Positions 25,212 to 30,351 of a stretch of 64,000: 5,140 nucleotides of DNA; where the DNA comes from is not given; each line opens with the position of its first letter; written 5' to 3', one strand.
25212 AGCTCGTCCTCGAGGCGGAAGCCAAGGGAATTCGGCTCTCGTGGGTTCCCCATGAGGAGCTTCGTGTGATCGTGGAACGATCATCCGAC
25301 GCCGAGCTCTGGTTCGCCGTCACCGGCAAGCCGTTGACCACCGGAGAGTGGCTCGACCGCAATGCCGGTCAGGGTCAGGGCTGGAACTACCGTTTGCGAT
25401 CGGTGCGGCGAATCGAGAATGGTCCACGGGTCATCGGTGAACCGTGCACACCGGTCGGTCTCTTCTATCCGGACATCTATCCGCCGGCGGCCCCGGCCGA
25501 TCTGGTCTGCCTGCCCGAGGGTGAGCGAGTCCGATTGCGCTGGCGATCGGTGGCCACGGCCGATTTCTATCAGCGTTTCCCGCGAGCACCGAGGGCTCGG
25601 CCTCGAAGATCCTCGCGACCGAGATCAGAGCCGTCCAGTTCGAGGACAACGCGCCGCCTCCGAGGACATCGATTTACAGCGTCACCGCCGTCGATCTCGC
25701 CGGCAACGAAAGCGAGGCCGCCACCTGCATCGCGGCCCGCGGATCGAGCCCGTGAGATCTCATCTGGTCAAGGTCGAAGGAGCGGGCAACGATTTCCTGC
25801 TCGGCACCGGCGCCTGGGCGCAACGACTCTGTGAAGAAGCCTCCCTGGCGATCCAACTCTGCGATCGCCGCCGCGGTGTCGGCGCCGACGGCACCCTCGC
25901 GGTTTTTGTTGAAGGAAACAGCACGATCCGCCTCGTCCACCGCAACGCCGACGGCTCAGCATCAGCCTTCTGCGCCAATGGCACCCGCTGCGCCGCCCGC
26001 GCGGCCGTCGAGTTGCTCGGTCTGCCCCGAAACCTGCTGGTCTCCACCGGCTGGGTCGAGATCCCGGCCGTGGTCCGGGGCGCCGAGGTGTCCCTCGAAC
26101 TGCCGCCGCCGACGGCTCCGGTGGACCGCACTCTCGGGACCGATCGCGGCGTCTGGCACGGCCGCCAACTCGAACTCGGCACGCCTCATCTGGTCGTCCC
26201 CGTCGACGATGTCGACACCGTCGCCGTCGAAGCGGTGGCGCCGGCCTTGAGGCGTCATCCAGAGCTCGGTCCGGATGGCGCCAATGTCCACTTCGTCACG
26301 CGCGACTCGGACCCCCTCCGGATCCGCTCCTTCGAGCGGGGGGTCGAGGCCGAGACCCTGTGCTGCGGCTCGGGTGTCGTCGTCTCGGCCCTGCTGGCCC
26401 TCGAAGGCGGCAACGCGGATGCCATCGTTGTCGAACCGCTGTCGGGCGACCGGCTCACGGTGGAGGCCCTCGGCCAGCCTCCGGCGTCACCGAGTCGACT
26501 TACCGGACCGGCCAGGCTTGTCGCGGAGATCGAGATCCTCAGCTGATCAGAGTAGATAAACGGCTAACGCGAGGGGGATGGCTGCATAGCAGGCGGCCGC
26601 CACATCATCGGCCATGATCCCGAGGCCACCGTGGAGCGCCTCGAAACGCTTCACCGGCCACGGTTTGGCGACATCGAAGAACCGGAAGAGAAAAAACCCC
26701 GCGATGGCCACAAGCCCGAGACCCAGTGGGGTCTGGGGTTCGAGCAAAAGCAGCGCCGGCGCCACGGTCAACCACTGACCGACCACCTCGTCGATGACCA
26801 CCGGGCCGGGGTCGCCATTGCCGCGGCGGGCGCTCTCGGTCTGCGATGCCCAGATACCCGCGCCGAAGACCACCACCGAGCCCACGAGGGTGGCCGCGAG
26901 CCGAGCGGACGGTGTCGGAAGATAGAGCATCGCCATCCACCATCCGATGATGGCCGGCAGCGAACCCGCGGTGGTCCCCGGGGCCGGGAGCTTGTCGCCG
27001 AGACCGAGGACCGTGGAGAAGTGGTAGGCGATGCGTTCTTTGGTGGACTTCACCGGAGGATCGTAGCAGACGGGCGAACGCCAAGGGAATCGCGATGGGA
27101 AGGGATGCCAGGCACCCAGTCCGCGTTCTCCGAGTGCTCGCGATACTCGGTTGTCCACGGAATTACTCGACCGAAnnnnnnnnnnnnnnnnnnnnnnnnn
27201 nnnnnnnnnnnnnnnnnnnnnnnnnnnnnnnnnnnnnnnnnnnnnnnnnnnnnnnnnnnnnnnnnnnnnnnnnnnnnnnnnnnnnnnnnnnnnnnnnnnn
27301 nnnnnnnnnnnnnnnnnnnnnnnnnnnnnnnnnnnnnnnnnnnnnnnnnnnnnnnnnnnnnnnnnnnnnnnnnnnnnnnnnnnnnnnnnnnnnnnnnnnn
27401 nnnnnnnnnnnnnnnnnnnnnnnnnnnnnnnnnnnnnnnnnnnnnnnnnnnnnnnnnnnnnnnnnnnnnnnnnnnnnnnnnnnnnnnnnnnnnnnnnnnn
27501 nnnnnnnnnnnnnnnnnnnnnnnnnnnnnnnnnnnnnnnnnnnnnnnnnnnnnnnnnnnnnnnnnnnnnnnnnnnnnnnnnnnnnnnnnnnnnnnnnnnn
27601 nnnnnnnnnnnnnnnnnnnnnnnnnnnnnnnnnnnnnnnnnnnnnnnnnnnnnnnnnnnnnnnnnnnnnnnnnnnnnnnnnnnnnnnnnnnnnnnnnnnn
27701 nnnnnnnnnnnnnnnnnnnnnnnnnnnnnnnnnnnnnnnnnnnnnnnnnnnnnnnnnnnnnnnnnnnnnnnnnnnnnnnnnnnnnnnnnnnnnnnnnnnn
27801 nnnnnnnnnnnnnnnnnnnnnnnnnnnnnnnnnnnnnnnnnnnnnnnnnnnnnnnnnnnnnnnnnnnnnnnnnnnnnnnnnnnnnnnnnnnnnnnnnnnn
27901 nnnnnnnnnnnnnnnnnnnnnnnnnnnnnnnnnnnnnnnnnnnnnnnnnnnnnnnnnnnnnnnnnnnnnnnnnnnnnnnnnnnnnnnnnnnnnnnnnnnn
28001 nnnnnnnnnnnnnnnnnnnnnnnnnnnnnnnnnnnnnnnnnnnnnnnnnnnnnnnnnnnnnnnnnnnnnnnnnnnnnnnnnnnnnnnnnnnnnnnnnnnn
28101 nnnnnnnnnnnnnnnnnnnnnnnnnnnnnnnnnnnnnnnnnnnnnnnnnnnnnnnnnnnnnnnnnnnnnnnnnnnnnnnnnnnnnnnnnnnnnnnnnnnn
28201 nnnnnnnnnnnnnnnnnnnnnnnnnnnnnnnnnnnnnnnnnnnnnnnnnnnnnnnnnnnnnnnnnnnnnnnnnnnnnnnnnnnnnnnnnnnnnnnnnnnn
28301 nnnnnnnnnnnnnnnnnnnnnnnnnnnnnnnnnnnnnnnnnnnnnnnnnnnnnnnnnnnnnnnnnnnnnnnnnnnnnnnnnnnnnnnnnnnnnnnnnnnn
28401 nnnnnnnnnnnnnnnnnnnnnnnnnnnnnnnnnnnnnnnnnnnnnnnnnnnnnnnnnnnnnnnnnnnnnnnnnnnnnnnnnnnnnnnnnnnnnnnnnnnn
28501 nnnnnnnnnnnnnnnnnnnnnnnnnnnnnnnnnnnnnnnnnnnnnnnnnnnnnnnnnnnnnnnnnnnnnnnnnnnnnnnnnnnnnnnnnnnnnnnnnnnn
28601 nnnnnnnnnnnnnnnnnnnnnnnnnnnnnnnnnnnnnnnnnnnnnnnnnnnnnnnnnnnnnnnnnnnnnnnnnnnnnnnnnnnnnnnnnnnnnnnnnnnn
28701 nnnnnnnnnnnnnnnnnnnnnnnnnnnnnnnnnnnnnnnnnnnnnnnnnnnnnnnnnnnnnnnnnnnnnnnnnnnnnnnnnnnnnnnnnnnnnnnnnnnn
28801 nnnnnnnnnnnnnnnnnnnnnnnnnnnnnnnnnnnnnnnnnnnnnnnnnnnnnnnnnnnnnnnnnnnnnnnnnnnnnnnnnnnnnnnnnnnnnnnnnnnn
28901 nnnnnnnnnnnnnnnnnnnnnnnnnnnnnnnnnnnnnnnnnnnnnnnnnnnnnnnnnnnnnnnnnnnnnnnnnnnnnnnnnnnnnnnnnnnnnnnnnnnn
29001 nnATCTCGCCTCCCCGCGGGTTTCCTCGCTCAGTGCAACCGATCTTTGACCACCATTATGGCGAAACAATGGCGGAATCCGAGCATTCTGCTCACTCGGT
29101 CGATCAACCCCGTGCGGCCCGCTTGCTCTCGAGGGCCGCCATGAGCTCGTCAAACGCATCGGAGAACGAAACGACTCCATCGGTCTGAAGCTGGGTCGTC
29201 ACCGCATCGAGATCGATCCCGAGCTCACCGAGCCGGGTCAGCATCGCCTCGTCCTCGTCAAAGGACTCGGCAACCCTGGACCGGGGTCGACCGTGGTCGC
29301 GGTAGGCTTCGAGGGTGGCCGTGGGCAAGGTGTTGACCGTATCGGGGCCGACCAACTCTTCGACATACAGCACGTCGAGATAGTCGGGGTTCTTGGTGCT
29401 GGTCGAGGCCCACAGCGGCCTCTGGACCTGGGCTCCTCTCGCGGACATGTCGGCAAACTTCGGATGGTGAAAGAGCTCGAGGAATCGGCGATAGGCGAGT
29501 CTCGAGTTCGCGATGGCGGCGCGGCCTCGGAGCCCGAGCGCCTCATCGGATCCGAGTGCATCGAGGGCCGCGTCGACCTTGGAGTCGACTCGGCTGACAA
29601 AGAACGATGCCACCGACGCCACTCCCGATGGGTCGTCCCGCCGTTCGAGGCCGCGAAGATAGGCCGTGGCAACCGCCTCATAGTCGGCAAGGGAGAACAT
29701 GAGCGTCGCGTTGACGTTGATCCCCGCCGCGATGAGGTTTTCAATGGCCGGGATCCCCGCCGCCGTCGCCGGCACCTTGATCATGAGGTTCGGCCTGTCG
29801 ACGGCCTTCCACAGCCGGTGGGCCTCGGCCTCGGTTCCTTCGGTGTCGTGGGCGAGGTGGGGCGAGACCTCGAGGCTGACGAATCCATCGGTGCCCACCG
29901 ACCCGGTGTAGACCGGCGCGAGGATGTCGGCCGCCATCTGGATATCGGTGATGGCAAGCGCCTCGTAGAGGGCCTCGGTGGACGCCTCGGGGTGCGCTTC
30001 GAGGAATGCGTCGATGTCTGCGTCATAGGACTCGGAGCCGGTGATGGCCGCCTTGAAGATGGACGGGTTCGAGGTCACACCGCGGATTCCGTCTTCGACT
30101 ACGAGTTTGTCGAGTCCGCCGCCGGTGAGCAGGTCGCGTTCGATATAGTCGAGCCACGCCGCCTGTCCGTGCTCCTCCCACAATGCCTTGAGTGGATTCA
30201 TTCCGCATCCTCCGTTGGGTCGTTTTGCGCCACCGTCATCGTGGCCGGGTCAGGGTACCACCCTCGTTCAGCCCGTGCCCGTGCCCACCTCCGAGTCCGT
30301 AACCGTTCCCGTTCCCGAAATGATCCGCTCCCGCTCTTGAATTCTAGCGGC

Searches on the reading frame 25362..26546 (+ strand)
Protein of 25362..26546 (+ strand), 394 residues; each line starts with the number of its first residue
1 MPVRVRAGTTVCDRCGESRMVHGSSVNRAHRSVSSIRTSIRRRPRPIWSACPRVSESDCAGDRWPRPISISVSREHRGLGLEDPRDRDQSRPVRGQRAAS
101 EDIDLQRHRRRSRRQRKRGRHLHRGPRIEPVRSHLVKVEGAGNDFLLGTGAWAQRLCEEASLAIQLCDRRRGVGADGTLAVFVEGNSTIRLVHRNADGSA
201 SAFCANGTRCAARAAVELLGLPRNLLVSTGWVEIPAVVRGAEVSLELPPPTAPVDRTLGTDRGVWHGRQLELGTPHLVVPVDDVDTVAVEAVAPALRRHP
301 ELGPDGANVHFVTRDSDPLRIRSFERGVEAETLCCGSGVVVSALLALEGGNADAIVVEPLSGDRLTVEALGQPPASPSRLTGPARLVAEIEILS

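Call 55: search_protein_families(library=pfam, proteins=[window:25362-26546:+], max_evalue=0.00001)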
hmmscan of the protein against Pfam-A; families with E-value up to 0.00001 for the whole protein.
window:25362-26546:+ (394 aa): 1 family
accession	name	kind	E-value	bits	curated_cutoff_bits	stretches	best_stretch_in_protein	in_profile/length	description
PF01678.24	DAP_epimerase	-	3.9e-28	98.4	34.7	2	272-365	5-101/121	Diaminopimelate epimerase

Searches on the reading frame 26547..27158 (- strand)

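Call 55: search_protein_families(library=pfam, proteins=[window:26547-27158:-], max_evalue=0.00001)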
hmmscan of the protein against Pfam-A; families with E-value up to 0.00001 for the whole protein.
window:26547-27158:- (203 aa): 1 family
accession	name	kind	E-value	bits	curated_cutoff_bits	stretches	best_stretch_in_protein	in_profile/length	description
PF04608.18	PgpA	-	5.1e-36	124.1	28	1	47-198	2-139/141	Phosphatidylglycerophosphatase A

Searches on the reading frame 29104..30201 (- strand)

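Call 28: search_protein_families(library=pfam, proteins=[window:29104-30201:-], max_evalue=0.001)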
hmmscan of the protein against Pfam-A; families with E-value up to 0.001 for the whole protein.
window:29104-30201:- (365 aa): 1 family
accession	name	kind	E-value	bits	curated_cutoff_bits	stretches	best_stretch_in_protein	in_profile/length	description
PF00923.25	TAL_FSA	-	1.5e-84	284.2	27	1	16-356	2-284/285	Transaldolase/Fructose-6-phosphate aldolase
